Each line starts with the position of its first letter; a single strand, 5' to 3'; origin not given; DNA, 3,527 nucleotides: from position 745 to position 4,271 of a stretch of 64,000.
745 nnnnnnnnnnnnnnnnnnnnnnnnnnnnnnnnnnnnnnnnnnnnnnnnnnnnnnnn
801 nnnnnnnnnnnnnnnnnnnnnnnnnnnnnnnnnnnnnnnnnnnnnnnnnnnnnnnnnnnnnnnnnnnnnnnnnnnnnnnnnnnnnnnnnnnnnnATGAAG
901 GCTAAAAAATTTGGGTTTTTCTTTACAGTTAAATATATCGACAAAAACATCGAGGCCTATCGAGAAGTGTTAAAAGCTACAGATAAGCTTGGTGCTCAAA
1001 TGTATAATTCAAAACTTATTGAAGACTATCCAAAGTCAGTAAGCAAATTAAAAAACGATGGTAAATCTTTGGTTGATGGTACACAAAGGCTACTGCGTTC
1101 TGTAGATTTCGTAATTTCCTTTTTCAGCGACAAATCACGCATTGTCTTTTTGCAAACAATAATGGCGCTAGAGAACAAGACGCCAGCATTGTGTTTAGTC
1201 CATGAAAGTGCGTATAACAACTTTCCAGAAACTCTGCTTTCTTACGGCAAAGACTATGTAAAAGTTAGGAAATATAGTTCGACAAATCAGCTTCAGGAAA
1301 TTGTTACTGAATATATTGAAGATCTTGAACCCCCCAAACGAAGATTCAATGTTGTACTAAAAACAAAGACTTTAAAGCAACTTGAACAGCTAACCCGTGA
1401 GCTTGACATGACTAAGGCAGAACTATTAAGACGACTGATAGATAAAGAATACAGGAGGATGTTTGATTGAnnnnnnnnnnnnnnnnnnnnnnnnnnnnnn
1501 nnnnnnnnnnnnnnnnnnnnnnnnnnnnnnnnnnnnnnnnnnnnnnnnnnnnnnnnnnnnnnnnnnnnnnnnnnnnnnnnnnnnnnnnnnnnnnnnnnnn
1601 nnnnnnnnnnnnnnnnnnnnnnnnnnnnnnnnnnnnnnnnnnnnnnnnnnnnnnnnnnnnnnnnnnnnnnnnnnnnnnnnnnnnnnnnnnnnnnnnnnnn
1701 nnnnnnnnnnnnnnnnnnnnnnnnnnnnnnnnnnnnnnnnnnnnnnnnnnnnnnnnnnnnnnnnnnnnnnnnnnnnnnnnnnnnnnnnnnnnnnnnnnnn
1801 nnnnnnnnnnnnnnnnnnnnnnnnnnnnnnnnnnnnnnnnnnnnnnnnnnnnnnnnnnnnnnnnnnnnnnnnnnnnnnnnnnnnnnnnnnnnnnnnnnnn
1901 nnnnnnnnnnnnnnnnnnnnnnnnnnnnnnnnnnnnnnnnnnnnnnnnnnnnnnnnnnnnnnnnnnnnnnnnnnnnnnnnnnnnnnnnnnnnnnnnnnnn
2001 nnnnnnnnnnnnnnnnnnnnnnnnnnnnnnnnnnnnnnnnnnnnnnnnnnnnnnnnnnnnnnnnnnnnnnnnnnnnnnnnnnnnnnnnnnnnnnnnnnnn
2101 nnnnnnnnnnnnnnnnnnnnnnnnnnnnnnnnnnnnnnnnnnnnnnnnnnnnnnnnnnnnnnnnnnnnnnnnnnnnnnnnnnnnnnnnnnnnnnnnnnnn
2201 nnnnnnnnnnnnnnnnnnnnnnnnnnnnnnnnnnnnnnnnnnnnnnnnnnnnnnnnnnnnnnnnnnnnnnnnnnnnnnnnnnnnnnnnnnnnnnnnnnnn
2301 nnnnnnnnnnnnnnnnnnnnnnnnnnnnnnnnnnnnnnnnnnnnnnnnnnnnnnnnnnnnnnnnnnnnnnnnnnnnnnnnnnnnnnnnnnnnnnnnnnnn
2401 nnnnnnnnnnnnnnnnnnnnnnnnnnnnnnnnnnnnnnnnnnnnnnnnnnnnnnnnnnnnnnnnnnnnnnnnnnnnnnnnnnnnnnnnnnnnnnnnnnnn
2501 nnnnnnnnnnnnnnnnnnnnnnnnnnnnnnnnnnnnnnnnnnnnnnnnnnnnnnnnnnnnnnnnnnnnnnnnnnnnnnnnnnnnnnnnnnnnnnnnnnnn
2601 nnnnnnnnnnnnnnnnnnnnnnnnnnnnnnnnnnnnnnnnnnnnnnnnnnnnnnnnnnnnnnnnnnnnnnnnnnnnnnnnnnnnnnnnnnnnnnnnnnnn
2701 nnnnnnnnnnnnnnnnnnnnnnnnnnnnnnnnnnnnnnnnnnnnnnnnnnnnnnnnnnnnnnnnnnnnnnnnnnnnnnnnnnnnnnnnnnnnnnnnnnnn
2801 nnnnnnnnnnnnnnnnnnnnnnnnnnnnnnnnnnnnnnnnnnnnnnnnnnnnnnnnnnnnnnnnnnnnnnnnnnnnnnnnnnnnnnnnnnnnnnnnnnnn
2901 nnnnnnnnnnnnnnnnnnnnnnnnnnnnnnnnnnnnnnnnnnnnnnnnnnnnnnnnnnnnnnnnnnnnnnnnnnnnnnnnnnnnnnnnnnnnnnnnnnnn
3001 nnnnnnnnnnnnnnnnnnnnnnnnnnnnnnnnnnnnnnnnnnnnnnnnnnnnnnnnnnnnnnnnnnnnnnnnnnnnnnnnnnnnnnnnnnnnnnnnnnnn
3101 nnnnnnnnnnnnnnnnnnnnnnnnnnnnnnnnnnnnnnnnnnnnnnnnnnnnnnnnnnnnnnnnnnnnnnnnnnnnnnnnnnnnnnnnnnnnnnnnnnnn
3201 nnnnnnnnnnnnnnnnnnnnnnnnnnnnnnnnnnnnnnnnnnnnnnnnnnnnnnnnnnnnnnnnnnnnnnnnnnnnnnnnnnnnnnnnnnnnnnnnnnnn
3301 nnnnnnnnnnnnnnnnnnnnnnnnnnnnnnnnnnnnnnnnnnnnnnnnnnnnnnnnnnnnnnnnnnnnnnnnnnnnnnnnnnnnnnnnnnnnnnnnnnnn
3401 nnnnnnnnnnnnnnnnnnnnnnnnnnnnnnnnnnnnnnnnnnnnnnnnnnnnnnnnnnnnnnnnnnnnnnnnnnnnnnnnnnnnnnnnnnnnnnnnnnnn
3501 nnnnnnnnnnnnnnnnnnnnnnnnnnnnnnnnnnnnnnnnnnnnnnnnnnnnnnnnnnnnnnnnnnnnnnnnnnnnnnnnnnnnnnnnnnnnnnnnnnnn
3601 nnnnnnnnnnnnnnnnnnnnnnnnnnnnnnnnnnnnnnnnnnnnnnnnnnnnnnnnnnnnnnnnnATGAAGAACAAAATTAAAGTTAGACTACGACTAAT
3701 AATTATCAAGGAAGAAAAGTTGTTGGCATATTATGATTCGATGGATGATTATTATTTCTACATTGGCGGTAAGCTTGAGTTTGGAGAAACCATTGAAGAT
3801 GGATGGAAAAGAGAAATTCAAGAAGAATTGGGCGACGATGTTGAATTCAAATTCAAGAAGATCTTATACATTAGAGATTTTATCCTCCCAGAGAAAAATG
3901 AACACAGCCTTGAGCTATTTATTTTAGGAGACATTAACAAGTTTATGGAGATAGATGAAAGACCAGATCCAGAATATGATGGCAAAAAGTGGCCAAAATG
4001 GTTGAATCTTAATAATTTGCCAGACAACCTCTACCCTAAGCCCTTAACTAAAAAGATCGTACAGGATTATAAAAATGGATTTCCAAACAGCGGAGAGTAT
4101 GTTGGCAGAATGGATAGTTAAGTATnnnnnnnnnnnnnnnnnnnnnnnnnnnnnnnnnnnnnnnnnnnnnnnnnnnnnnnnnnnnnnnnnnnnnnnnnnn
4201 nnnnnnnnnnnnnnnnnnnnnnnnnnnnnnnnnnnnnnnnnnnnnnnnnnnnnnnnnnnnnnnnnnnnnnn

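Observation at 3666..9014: Dense cluster of non-canonical-nucleotide house-cleaning domains including two novel fusions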

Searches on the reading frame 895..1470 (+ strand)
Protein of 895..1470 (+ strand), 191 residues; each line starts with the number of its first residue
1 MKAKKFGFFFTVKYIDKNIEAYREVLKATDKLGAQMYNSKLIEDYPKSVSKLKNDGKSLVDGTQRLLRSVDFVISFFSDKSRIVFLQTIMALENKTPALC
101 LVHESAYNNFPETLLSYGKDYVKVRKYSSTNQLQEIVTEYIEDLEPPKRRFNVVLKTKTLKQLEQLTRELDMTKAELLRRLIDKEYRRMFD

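Call 10: search_protein_families(library=pfam, proteins=[window:895-1470:+], max_evalue=0.01)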
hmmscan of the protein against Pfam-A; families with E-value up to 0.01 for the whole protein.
window:895-1470:+ (191 aa): 1 family
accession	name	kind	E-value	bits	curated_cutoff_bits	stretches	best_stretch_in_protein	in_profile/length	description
PF01402.27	RHH_1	-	0.0036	17.7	20.5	1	151-187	2-38/39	Ribbon-helix-helix protein, copG family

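Call 37: search_protein_families(library=padloc, proteins=[window:895-1470:+], max_evalue=0.01)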
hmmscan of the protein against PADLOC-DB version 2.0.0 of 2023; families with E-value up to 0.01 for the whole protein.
window:895-1470:+ (191 aa): 0 families

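Call 38: search_protein_families(library=ncbifam, proteins=[window:895-1470:+], max_evalue=0.01)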
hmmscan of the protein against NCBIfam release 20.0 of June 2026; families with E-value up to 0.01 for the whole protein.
window:895-1470:+ (191 aa): 2 families
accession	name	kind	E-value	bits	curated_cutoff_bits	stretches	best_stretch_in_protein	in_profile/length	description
NF010256.0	PRK13702.1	subfamily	0.0057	16.6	87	0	150-188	43-81/85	replication regulatory protein RepA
NF010680.0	PRK14079.1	equivalog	0.0057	15.7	386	1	53-180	115-239/349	recombination protein F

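Call 85: search_protein_families(library=phrogs, proteins=[window:895-1470:+], max_evalue=0.001)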
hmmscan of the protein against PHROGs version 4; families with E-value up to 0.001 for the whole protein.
window:895-1470:+ (191 aa): 1 family
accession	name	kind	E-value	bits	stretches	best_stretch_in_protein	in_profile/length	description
phrog_876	-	transcription regulation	0.0002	22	1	145-187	64-106/239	transcriptional repressor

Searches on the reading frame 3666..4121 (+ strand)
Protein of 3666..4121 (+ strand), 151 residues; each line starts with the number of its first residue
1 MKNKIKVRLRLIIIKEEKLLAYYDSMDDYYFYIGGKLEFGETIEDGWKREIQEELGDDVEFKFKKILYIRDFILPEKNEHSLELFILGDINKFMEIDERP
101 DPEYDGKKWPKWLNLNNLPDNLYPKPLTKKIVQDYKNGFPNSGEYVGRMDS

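Call 4: search_protein_families(library=pfam, proteins=[window:3666-4121:+], max_evalue=0.01)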
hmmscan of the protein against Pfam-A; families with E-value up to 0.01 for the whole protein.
window:3666-4121:+ (151 aa): 1 family
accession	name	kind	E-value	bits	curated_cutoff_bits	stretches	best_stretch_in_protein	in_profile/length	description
PF00293.34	NUDIX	-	7.8e-06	26.4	21.1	1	31-121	32-122/134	NUDIX domain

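Call 37: search_protein_families(library=padloc, proteins=[window:3666-4121:+], max_evalue=0.01)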
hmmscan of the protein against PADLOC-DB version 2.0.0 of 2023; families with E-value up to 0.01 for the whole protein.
window:3666-4121:+ (151 aa): 1 family
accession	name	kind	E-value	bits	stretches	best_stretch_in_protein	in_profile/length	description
PDLC04899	PDC-S07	-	5.3e-08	30.6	1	1-62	3-67/135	-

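Call 38: search_protein_families(library=ncbifam, proteins=[window:3666-4121:+], max_evalue=0.01)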
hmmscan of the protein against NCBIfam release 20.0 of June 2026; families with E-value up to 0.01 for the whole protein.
window:3666-4121:+ (151 aa): 6 families
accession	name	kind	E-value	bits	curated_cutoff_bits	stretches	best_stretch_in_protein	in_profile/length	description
TIGR00586.1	mutt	equivalog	1.6e-05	24.9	97.9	1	25-77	29-79/129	8-oxo-dGTP diphosphatase MutT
NF006530.0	PRK08999.1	equivalog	0.00011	21.3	245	1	27-60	32-65/315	Nudix family hydrolase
NF008044.0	PRK10776.1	equivalog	0.00016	21.6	148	1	26-60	29-63/130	8-oxo-dGTP diphosphatase MutT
NF012016.0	PRK15472.1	equivalog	0.0003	20.5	95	1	33-61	36-64/141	nucleoside triphosphatase NudI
TIGR02705.1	nudix_YtkD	equivalog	0.00044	19.8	154.4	1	32-80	49-93/156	RNA deprotection pyrophosphohydrolase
NF001299.0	PRK00241.1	equivalog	0.007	15.8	158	1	28-59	159-190/263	NAD(+) diphosphatase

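Call 85: search_protein_families(library=phrogs, proteins=[window:3666-4121:+], max_evalue=0.001)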
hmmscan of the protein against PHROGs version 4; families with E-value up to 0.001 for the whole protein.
window:3666-4121:+ (151 aa): 1 family
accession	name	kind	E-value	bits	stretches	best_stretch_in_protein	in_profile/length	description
phrog_1198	-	other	2.1e-08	35.2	1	26-71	62-108/253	MutT/NUDIX hydrolase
